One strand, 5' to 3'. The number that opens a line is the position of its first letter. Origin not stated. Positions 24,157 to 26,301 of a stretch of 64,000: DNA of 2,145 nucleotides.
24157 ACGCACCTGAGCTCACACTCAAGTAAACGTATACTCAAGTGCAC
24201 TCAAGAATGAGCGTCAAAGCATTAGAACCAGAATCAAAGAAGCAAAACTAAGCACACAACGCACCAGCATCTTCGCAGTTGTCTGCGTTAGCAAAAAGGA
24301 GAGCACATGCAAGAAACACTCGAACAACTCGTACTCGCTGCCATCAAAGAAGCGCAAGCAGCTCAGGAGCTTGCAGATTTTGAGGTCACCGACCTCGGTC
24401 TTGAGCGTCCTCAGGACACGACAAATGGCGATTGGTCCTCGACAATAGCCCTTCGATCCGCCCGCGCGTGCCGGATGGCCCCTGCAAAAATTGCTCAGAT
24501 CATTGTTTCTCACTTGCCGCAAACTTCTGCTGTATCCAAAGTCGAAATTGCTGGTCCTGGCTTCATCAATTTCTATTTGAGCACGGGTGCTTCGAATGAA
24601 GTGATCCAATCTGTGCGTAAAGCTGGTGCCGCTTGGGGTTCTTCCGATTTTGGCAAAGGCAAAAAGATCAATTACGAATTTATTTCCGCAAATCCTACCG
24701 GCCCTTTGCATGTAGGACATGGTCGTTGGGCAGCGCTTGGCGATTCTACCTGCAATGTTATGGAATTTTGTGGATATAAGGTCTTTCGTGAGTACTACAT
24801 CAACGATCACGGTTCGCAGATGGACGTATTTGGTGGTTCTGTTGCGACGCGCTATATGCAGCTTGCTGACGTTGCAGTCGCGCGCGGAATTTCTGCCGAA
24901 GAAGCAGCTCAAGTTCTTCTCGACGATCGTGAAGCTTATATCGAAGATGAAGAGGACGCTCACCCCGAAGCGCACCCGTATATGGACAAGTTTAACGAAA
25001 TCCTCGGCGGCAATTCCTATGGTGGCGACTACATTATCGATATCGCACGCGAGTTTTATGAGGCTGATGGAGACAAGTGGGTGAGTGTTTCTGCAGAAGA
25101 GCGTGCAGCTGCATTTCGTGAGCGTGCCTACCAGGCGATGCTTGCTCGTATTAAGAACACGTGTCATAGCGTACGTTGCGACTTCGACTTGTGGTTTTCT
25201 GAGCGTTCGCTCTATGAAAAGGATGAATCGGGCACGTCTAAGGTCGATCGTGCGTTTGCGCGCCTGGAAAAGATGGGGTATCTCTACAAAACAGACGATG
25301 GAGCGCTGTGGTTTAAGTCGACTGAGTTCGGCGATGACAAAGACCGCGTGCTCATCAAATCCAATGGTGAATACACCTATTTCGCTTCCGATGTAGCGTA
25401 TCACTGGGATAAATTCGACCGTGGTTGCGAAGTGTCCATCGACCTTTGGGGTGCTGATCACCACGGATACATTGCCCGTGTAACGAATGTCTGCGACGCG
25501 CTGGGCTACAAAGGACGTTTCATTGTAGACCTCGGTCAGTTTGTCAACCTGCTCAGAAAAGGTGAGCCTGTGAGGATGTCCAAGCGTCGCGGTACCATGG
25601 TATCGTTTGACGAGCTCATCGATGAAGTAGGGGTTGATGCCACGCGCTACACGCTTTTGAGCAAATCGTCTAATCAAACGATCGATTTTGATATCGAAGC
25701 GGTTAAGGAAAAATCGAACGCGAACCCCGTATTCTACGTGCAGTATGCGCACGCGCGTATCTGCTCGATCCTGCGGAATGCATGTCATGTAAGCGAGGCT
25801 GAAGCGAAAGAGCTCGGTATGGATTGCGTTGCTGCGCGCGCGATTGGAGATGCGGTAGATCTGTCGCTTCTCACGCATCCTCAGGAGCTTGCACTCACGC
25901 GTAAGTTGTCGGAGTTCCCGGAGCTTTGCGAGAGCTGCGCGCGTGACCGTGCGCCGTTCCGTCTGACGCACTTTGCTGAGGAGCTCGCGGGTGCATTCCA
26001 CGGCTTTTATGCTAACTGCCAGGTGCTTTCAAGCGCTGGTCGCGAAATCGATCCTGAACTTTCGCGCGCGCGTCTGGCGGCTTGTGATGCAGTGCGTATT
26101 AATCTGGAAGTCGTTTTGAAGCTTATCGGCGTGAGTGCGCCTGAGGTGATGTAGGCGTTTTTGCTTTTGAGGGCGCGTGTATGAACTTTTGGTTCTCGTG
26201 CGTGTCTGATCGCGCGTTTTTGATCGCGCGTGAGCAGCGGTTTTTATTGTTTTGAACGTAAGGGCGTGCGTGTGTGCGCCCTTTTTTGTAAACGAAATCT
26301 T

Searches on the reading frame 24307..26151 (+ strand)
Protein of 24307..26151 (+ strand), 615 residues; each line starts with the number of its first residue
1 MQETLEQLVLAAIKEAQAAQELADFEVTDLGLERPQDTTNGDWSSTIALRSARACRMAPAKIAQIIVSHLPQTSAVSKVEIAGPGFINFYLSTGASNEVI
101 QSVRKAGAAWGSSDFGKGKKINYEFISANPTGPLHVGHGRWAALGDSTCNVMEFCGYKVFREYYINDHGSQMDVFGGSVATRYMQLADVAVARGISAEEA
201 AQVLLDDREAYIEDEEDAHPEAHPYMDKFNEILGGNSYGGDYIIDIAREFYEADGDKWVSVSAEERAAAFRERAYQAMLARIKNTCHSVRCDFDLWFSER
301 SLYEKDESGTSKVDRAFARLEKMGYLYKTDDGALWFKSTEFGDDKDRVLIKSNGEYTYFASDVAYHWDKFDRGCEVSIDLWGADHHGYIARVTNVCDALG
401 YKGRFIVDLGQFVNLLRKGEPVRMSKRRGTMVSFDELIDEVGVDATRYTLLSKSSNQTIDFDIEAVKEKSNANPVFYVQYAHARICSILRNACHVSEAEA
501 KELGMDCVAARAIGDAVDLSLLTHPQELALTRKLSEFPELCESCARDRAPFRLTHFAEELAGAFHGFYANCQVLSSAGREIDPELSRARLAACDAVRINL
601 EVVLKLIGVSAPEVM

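Call 26: search_protein_families(library=pfam, proteins=[window:24307-26151:+], max_evalue=0.001)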
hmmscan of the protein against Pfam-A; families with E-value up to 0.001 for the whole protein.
window:24307-26151:+ (615 aa): 5 families
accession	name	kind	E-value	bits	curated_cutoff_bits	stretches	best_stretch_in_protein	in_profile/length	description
PF05746.21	DALR_1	-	3.8e-26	91.9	22.3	1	478-615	1-117/117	DALR anticodon binding domain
PF03485.21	Arg_tRNA_synt_N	-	6.9e-20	71.9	21.5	1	4-91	2-85/85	Arginyl tRNA synthetase N terminal domain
PF00750.26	tRNA-synt_1d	-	9.3e-18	64.7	23.3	1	116-484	17-341/349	tRNA synthetases class I (R), catalytic domain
PF00133.28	tRNA-synt_1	-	0.00012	21.4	22.7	0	415-460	367-412/414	tRNA synthetases class I (I, L, M and V)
PF09334.17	tRNA-synt_1g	-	0.00069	18.9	20.1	0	423-473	327-378/391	tRNA synthetases class I (M)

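Call 27: find_homologous_proteins(query=window:24307-26151:+, max_evalue=1e-100)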
Query window:24307-26151:+ (615 aa): 7912 proteins with E <= 1e-100 among 8000 candidates; the best 120 are listed.
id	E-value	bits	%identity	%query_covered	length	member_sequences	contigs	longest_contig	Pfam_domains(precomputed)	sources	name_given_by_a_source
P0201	0.0e+0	1390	98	100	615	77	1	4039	PF05746.22,PF00750.26,PF00133.29,PF03485.22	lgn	-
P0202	0.0e+0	1140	80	100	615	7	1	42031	PF05746.22,PF00750.26,PF03485.22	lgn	-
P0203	0.0e+0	1140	80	100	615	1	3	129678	PF05746.22,PF00750.26,PF03485.22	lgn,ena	-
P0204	0.0e+0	1138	80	100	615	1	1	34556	PF05746.22,PF00750.26,PF03485.22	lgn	-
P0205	0.0e+0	1138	80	100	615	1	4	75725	PF05746.22,PF00750.26,PF03485.22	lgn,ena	-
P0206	0.0e+0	1138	80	100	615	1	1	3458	PF05746.22,PF00750.26,PF03485.22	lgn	-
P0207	0.0e+0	1137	80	100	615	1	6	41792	PF05746.22,PF00750.26,PF03485.22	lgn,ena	-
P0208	0.0e+0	1137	80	100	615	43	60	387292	PF05746.22,PF00750.26,PF03485.22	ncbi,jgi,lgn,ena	jgi:hypothetical protein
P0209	0.0e+0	1137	80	100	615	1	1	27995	PF05746.22,PF00750.26,PF03485.22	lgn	-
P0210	0.0e+0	1135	80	100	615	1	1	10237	PF05746.22,PF00750.26,PF03485.22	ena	-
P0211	0.0e+0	1135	79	100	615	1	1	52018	PF05746.22,PF00750.26,PF03485.22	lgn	-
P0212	0.0e+0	1133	79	100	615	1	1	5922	PF05746.22,PF00750.26,PF03485.22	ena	-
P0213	0.0e+0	1131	79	100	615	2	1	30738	PF05746.22,PF00750.26,PF03485.22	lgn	-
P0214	0.0e+0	1125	80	100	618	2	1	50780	PF05746.22,PF00750.26,PF00133.29,PF03485.22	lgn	-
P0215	0.0e+0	1115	78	100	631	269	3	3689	PF05746.22,PF00750.26,PF03485.22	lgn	-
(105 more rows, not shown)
